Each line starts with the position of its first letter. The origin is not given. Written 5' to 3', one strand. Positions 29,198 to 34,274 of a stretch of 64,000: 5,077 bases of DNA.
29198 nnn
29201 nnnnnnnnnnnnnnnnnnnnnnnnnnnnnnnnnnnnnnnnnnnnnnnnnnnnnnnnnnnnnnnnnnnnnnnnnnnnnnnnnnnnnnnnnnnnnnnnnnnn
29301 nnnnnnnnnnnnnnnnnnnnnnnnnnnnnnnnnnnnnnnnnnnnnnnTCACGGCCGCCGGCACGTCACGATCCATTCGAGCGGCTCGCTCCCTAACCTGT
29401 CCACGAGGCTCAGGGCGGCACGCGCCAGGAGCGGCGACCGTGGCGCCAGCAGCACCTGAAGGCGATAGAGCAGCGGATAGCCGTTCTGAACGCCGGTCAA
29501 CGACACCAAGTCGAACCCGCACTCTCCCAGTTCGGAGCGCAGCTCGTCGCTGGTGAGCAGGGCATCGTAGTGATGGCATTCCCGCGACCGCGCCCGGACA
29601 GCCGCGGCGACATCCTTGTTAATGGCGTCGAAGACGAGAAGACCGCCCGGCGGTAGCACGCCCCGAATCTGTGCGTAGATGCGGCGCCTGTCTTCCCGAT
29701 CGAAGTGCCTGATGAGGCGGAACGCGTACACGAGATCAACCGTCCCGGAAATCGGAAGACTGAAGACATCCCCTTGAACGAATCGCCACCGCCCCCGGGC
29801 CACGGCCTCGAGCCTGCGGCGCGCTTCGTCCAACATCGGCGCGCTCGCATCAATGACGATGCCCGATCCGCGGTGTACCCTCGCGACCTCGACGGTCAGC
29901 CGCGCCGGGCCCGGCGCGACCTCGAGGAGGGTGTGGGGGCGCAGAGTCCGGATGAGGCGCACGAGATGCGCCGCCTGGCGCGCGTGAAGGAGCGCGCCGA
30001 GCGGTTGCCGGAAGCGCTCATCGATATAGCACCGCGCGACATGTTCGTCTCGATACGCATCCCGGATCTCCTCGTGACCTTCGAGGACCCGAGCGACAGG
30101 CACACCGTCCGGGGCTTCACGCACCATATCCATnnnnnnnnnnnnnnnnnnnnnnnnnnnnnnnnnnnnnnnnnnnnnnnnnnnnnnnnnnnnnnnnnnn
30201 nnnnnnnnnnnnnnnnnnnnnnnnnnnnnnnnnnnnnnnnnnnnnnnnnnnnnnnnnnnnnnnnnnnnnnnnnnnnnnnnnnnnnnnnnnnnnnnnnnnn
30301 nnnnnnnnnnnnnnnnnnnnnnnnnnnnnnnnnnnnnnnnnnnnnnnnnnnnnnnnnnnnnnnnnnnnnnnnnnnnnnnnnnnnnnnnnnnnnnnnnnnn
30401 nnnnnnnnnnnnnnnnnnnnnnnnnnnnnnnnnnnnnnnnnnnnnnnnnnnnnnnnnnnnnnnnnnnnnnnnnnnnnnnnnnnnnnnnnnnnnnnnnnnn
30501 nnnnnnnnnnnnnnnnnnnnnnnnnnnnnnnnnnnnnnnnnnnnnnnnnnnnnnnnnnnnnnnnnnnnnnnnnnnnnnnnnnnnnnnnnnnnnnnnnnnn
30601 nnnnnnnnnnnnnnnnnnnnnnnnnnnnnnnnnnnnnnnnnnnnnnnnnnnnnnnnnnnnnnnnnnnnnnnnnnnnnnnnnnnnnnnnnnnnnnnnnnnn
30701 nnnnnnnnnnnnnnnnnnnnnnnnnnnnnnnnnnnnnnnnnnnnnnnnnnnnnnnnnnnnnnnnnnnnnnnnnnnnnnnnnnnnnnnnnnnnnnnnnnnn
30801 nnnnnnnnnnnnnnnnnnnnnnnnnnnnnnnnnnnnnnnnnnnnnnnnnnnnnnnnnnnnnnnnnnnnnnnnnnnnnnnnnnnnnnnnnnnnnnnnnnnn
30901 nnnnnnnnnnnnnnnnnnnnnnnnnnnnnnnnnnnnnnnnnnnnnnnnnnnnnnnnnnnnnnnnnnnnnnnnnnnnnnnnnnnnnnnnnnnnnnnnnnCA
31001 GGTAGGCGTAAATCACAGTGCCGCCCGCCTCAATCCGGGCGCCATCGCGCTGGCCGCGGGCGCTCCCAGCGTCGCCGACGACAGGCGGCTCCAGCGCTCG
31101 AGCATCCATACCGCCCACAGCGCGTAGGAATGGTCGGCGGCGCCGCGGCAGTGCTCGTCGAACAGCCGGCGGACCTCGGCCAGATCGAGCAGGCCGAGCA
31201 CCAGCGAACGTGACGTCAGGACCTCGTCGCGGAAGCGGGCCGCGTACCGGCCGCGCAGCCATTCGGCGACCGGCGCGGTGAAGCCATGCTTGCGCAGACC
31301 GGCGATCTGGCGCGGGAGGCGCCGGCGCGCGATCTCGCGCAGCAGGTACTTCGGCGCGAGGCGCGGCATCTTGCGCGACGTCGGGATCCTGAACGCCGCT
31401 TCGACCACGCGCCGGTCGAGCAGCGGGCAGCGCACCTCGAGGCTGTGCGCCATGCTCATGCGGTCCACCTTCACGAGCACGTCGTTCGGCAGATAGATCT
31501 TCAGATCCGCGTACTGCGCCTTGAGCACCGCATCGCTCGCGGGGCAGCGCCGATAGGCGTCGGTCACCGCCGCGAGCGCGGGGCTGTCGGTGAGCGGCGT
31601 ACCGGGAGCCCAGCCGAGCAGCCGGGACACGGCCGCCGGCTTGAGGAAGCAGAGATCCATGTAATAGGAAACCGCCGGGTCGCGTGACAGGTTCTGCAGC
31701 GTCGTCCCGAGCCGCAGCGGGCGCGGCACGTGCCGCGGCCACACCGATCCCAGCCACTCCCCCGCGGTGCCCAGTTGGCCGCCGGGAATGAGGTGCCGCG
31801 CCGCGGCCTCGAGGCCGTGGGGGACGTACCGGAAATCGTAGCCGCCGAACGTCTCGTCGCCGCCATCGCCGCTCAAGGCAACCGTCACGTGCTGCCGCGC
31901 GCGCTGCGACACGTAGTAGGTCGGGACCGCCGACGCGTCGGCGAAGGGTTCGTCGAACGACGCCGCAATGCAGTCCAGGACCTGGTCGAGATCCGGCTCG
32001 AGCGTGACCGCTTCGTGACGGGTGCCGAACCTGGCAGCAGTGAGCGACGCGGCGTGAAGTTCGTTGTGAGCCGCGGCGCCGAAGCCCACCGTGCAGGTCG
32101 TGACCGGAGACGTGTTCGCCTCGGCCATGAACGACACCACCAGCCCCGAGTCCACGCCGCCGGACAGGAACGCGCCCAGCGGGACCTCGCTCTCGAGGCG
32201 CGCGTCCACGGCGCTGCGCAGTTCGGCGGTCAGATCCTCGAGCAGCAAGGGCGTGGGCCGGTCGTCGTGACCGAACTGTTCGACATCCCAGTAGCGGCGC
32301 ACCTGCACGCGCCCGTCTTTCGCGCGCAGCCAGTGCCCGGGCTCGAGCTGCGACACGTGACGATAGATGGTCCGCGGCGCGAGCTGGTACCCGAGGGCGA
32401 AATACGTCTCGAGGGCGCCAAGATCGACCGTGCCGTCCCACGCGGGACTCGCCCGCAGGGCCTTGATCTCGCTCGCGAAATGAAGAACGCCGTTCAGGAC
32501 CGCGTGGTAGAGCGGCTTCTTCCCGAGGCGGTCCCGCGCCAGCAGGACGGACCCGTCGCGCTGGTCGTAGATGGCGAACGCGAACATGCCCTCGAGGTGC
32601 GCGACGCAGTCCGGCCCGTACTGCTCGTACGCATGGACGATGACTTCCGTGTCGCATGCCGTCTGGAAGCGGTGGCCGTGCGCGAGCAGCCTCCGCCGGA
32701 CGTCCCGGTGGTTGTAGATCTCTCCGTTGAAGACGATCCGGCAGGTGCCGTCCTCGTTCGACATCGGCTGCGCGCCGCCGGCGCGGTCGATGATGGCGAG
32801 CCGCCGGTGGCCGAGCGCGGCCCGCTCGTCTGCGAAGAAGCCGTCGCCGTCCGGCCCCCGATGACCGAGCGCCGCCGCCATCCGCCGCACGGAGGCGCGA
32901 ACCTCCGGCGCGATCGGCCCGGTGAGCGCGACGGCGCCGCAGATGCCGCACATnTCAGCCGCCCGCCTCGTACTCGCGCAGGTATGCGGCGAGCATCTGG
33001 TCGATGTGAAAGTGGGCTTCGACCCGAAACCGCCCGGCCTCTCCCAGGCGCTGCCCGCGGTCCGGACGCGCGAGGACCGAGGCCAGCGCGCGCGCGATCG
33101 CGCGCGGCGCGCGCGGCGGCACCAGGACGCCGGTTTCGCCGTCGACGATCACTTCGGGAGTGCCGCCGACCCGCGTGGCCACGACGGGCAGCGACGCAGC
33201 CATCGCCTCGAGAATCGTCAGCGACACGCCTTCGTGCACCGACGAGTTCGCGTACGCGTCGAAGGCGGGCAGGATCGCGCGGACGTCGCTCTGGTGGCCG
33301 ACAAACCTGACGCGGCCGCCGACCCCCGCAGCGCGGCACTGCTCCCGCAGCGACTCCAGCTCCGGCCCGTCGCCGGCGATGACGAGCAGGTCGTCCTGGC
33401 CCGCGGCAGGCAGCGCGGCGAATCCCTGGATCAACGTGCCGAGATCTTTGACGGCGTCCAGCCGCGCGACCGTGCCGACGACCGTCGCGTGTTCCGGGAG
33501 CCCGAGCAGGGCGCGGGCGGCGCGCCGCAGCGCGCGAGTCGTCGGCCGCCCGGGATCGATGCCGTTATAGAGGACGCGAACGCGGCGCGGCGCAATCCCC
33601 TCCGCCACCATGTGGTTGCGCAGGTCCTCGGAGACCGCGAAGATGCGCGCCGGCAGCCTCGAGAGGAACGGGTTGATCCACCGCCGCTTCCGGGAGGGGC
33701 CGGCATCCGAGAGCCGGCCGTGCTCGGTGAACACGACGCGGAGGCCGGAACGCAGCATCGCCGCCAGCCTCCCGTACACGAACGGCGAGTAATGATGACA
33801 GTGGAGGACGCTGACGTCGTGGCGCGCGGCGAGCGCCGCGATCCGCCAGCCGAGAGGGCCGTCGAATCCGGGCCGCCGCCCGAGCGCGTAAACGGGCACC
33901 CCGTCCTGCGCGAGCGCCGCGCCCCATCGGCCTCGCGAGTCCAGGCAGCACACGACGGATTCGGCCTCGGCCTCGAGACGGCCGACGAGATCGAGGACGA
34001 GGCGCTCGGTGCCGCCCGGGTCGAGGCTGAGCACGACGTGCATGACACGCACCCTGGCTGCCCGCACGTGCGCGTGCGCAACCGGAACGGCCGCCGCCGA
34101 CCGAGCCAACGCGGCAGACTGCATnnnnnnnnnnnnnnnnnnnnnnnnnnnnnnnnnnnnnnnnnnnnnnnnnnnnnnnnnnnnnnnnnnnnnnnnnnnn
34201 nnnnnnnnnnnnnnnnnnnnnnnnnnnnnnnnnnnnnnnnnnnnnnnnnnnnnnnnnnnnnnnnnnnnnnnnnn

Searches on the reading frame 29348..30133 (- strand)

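Call 8: search_protein_families(library=ncbifam, proteins=[window:29348-30133:-], max_evalue=0.00001)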
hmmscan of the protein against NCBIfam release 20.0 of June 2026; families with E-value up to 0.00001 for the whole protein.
window:29348-30133:- (261 aa): 4 families
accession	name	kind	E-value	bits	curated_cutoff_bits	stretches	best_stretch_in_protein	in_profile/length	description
NF041820.1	daptide_MTase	equivalog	2.2e-11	43.7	175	1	55-180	27-154/243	daptide-type RiPP biosynthesis methyltransferase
TIGR01934.1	MenG_MenH_UbiE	subfamily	3.3e-08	33.1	158.35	1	56-166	30-139/223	ubiquinone/menaquinone biosynthesis methyltransferase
TIGR02072.1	BioC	equivalog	1.7e-07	31.3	184.95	1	54-211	20-175/244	malonyl-ACP O-methyltransferase BioC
NF043040.1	corrin_prot_MT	hypoth_equivalog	2.8e-07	30.2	180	1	65-167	41-146/216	corrinoid protein-associated methyltransferase CpaM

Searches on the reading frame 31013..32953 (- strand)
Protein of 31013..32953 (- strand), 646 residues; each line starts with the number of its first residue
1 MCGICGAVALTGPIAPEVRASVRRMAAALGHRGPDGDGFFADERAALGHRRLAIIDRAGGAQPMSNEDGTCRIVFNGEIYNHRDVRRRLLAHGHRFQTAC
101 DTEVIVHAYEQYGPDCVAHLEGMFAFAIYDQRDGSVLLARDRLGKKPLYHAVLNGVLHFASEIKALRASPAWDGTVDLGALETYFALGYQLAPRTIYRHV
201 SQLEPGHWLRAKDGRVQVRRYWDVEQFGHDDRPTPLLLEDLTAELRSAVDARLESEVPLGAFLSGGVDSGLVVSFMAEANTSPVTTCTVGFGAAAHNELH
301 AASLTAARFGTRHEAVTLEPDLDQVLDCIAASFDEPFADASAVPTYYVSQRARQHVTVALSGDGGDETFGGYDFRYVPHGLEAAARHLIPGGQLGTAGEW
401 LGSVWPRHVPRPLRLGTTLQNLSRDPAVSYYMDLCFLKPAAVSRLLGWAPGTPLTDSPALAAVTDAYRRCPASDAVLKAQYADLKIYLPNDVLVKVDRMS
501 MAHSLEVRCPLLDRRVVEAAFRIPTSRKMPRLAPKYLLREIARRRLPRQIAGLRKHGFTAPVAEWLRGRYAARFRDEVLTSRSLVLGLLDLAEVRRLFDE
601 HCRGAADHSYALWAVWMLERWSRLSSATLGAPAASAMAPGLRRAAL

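Call 8: search_protein_families(library=ncbifam, proteins=[window:31013-32953:-], max_evalue=0.00001)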
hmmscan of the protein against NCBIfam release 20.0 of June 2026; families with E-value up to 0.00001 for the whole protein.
window:31013-32953:- (646 aa): 9 families
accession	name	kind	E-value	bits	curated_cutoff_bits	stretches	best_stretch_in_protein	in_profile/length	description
TIGR03108.1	eps_aminotran_1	hypoth_equivalog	5.1e-192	639.9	816.9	1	1-621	1-624/628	XrtA/PEP-CTERM system amidotransferase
TIGR01536.1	asn_synth_AEB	equivalog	2e-136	456.1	267.1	1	2-558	1-517/517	asparagine synthase (glutamine-hydrolyzing)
TIGR03104.1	trio_amidotrans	equivalog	7.4e-118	394.3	570.1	2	1-374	1-382/589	N-acetylglutaminylglutamine amidotransferase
NF006949.0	PRK09431.1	equivalog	2.8e-89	300.2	499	3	1-167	1-166/554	asparagine synthase B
NF033535.1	lass_lactam_cya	exception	5.9e-57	193.6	525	2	1-368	1-375/668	lasso peptide isopeptide bond-forming cyclase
NF033561.1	macrolact_Ik_Al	subfamily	7.5e-19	67.7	300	1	110-369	69-331/561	albusnodin/ikarugamycin family macrolactam cyclase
NF001484.0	PRK00331.1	subfamily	2.4e-11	42.8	381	1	45-167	67-199/601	isomerizing glutamine--fructose-6-phosphate transaminase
TIGR01135.1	glmS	equivalog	5.9e-11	41.6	418.05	1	45-166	66-197/607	glutamine--fructose-6-phosphate transaminase (isomerizing)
TIGR01134.1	purF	equivalog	4.4e-09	36.2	350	1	46-169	67-202/432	amidophosphoribosyltransferase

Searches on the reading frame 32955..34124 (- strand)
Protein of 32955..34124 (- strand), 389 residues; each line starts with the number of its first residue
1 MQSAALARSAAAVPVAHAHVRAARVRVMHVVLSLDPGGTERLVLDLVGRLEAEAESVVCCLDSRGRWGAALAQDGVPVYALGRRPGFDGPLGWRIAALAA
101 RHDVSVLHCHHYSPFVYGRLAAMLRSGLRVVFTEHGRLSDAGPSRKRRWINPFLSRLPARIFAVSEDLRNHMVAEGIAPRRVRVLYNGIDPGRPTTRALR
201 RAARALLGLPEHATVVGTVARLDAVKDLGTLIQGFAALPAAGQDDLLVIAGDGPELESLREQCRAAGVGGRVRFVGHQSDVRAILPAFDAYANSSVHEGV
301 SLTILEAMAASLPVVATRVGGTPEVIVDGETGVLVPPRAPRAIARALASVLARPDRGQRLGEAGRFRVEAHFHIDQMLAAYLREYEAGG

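Call 8: search_protein_families(library=ncbifam, proteins=[window:32955-34124:-], max_evalue=0.00001)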
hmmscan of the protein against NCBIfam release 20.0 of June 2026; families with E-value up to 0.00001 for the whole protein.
window:32955-34124:- (389 aa): 33 families (the best 25 are shown)
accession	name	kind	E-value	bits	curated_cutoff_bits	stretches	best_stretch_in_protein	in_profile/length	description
TIGR03088.1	stp2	hypoth_equivalog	1.7e-67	228.1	409.05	1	25-386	2-371/374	TIGR03088 family PEP-CTERM/XrtA system glycosyltransferase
NF041876.1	EPS_EpsE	equivalog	2.3e-41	142.3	400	1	91-376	101-384/389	exopolysaccharide biosynthesis GT4 family glycosyltransferase EpsE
TIGR03999.1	thiol_BshA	equivalog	1.7e-36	126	273.7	1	78-386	59-371/375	N-acetyl-alpha-D-glucosaminyl L-malate synthase BshA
TIGR02149.1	glgA_Coryne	subfamily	2.6e-28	99.3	302.4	1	97-379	77-381/391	glycogen synthase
TIGR04063.1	stp3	hypoth_equivalog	1.2e-26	93.5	442.05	1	156-386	156-393/397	TIGR04063 family PEP-CTERM/XrtA system glycosyltransferase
TIGR03449.1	mycothiol_MshA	equivalog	5.9e-23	81.4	462.5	1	164-375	172-390/406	D-inositol-3-phosphate glycosyltransferase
NF011726.0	PRK15179.1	equivalog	1.4e-21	76.5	733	1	170-386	470-692/694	Vi polysaccharide biosynthesis protein TviE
NF038011.1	PelF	equivalog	4.4e-20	72.2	100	1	160-383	260-487/489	GT4 family glycosyltransferase PelF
NF047684.1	TeichurnBiosyTuaC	equivalog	6.6e-19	68.1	550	1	159-386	166-387/391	teichuronic acid biosynthesis protein TuaC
NF053787.1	GlcN_PG_synth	equivalog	8.3e-19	67.6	480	1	143-386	130-357/361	N-acetylglucosaminyl phosphatidylglycerol synthase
TIGR04157.1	glyco_rSAM_CFB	subfamily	2e-13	50.1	400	1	160-377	172-398/406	TIGR04157 family glycosyltransferase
TIGR02472.1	sucr_P_syn_N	equivalog_domain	2.2e-13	49.8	576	1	291-384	344-437/439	sucrose-phosphate synthase, putative, glycosyltransferase domain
TIGR04047.1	MSMEG_0565_glyc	hypoth_equivalog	1.2e-12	47.6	259.85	1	158-385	139-371/373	MSMEG_0565 family glycosyltransferase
NF041139.1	TreT_Thcocales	equivalog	1.4e-12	47.1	775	1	277-383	303-407/412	trehalose synthase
NF007396.0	PRK09922.1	equivalog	4e-12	45.7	385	1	162-339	140-312/361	lipopolysaccharide 1,6-galactosyltransferase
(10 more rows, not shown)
